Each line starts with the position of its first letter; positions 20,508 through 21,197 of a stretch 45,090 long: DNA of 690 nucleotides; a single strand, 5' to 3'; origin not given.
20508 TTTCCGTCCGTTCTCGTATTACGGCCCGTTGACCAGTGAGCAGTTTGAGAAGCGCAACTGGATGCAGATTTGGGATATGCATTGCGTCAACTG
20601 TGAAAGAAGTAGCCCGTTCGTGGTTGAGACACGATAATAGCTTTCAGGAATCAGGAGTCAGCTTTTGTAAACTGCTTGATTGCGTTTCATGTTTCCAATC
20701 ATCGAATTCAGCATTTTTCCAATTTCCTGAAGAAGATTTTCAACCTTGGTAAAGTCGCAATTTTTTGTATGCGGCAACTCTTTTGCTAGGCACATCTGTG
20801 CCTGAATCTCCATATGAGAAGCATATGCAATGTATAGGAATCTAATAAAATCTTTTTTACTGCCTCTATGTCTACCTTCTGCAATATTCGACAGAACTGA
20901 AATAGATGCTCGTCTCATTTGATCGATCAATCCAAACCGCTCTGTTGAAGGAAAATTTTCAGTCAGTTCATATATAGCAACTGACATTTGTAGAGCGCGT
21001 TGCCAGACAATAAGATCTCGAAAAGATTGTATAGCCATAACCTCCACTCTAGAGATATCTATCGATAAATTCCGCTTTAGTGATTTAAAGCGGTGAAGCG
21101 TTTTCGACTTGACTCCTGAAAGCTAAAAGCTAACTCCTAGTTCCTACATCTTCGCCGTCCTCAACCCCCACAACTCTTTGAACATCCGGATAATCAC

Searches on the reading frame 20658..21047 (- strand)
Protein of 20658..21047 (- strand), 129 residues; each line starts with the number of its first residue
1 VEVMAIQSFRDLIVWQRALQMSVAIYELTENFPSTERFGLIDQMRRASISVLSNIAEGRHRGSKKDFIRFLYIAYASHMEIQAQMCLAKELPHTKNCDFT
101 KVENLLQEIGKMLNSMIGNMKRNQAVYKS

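Call 7: search_protein_families(library=pfam, proteins=[window:20658-21047:-])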
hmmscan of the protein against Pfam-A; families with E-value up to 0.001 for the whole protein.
window:20658-21047:- (129 aa): 2 families
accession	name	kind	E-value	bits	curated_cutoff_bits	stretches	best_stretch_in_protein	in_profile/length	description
PF05635.17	23S_rRNA_IVP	-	2.3e-37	127.9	33.8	1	10-115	1-106/106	23S rRNA-intervening sequence protein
PF22296.2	bAvd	-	7.4e-08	33.3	40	1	12-117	1-104/107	bAvd-like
